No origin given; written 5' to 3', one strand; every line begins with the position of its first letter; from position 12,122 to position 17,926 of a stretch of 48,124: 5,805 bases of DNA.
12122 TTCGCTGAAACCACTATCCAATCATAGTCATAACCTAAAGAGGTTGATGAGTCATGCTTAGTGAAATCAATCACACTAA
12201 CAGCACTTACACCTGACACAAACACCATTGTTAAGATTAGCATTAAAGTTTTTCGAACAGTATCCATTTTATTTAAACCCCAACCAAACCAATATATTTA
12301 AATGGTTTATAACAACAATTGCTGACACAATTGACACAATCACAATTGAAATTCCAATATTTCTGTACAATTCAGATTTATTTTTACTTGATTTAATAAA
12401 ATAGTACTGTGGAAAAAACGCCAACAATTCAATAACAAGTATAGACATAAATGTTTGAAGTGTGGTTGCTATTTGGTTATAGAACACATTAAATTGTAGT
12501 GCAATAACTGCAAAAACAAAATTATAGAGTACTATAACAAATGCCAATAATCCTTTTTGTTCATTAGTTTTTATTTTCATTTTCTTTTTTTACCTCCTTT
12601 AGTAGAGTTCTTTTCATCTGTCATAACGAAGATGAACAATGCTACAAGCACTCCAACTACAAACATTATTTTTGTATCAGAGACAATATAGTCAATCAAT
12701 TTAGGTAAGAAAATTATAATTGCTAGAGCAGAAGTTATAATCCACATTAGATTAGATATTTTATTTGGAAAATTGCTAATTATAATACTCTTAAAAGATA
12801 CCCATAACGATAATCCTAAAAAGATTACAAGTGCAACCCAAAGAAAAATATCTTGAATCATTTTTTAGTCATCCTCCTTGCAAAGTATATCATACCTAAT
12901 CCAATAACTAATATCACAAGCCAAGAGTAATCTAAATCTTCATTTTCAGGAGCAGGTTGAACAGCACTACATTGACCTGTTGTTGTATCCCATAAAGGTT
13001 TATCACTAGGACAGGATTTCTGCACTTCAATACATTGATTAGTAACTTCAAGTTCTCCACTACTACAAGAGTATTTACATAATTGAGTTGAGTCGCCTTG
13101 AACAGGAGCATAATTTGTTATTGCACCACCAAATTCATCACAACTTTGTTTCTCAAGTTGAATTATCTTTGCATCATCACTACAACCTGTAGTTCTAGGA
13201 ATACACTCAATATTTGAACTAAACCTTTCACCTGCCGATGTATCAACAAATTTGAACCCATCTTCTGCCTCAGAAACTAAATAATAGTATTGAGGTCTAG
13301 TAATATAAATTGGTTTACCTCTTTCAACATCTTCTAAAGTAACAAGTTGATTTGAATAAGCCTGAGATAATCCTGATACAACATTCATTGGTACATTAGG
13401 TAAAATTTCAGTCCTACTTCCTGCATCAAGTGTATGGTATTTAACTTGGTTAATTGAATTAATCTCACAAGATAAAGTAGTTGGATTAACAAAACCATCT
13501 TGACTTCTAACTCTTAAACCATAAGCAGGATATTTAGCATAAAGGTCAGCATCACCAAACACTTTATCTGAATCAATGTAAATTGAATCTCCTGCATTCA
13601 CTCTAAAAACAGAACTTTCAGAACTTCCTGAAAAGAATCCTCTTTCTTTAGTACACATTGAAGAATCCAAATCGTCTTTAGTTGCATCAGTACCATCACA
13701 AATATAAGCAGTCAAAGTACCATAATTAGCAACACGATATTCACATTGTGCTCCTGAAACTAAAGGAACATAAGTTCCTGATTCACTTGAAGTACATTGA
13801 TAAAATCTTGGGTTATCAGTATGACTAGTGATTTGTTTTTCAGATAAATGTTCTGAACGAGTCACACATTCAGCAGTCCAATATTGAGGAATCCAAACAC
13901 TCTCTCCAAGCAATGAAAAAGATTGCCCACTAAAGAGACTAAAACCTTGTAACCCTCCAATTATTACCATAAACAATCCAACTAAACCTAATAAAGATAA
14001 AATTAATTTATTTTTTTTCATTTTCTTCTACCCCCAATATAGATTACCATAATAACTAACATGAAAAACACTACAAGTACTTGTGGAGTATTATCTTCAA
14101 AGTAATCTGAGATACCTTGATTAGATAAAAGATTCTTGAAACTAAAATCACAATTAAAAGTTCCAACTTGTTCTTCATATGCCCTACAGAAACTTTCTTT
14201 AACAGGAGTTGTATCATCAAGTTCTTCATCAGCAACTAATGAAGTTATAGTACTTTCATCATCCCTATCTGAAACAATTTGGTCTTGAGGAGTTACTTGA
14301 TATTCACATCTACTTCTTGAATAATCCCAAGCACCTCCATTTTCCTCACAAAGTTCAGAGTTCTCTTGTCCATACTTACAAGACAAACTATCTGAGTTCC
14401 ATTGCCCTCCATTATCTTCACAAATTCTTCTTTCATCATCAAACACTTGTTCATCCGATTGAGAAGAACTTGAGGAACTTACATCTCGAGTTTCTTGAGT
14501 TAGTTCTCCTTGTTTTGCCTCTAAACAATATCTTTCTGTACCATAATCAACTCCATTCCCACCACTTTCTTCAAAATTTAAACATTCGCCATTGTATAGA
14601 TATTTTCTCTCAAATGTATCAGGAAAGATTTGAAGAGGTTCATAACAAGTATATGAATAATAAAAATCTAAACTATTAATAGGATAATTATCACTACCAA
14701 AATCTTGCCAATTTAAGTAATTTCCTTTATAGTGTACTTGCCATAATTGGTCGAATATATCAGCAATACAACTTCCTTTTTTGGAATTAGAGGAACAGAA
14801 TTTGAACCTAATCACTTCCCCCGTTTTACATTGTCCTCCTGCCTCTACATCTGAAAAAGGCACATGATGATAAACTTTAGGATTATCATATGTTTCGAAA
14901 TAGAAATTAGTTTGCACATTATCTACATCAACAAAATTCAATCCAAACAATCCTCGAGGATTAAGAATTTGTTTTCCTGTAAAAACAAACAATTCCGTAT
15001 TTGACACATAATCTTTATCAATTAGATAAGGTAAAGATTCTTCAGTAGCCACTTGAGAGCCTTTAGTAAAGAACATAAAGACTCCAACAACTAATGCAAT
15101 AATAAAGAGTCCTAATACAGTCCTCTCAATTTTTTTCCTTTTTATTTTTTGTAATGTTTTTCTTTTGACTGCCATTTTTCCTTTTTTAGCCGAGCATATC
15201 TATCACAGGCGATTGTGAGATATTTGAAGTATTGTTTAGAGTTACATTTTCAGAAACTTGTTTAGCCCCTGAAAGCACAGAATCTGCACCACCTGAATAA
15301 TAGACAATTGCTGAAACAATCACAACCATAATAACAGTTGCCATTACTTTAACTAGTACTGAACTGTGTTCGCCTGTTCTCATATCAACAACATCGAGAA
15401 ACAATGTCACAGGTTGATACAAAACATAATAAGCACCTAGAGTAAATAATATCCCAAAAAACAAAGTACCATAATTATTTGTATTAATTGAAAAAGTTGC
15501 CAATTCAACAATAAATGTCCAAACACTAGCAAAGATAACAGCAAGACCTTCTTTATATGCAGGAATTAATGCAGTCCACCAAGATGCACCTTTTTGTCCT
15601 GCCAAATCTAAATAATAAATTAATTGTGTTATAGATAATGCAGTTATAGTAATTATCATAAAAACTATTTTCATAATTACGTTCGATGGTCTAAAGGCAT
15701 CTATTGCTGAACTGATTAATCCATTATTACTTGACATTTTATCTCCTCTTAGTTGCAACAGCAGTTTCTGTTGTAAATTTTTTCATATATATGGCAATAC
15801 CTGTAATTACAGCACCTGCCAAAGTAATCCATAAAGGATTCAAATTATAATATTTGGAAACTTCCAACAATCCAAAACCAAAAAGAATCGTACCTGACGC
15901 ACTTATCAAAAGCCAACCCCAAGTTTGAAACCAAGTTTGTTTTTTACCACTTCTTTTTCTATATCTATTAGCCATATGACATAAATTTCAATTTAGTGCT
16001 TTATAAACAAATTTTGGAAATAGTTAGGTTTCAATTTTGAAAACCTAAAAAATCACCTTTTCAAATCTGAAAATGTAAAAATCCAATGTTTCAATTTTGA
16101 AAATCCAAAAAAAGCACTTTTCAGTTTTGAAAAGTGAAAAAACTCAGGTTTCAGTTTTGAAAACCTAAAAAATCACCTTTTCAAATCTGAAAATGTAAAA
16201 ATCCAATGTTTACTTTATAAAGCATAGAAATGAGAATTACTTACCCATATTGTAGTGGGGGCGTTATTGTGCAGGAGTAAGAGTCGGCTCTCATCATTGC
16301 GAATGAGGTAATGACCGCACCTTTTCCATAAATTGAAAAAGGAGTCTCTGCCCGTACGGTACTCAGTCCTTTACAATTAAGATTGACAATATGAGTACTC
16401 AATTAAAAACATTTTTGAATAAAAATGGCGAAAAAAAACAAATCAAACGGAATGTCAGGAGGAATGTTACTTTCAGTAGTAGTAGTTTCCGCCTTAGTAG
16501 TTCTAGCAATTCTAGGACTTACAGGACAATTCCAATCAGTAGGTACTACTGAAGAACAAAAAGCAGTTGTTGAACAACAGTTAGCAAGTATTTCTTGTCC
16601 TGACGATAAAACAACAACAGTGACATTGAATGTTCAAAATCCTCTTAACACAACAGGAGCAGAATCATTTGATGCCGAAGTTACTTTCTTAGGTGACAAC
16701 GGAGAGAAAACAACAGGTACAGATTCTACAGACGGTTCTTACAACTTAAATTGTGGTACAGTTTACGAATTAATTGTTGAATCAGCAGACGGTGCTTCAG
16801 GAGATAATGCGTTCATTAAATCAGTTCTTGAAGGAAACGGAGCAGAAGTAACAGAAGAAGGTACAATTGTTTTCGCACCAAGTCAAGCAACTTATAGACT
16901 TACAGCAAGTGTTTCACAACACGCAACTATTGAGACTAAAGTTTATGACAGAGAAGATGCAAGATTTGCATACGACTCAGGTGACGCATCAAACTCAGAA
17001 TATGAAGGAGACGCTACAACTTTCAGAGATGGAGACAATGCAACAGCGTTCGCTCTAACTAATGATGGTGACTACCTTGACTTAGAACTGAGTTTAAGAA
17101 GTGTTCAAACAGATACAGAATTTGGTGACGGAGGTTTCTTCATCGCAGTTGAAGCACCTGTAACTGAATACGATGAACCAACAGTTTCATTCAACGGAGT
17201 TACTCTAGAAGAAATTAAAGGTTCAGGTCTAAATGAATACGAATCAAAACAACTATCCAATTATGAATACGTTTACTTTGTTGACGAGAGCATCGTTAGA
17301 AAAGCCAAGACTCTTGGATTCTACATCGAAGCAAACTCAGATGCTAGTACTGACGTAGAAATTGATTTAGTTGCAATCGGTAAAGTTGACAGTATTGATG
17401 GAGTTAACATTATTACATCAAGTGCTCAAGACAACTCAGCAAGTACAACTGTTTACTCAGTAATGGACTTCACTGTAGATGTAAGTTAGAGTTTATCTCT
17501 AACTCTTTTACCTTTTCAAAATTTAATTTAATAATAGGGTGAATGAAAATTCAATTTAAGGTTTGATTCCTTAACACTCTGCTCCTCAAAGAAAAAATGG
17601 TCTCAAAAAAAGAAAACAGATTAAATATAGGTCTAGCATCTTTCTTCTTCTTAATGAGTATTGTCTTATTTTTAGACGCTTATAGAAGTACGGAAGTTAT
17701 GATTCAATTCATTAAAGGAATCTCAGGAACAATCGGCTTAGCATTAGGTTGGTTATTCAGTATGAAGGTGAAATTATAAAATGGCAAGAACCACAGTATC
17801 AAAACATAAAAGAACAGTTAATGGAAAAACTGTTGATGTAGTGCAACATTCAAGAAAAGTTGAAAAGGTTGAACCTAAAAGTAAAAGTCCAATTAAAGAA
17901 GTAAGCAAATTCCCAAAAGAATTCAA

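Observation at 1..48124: Closed 47,983-bp replicon: an archaeal virus-like element with no recognisable head-tail module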

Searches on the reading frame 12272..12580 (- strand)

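Call 35: search_protein_families(library=ncbifam, max_evalue=0.05, proteins=[window:12272-12580:-])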
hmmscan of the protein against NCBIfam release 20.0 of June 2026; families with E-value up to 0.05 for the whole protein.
window:12272-12580:- (103 aa): 1 family
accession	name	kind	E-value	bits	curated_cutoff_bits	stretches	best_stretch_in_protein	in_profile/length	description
NF050182.1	TM0026_fam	equivalog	0.042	14.3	100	1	41-90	7-53/64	TM0026 family membrane protein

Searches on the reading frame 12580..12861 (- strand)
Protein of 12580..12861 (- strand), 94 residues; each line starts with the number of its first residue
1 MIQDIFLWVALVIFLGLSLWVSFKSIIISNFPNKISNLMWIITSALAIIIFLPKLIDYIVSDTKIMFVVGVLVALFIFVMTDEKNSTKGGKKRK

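Call 35: search_protein_families(library=ncbifam, max_evalue=0.05, proteins=[window:12580-12861:-])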
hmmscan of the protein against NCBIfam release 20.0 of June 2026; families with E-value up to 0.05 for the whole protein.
window:12580-12861:- (94 aa): 1 family
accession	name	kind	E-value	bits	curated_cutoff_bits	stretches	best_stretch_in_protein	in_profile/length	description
NF050096.1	BicarbTportBicA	equivalog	0.0021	16.7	880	1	27-81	158-216/547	bicarbonate transporter BicA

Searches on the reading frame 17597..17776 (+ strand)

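Call 35: search_protein_families(library=ncbifam, max_evalue=0.05, proteins=[window:17597-17776:+])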
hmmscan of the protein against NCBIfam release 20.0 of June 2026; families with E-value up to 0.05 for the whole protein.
window:17597-17776:+ (60 aa): 1 family
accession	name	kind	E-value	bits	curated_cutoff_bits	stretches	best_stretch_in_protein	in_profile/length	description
NF047928.1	ABC_B6_perm_1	equivalog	0.002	17.3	465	1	2-50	33-81/311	putative B6 ABC transporter permease subunit 1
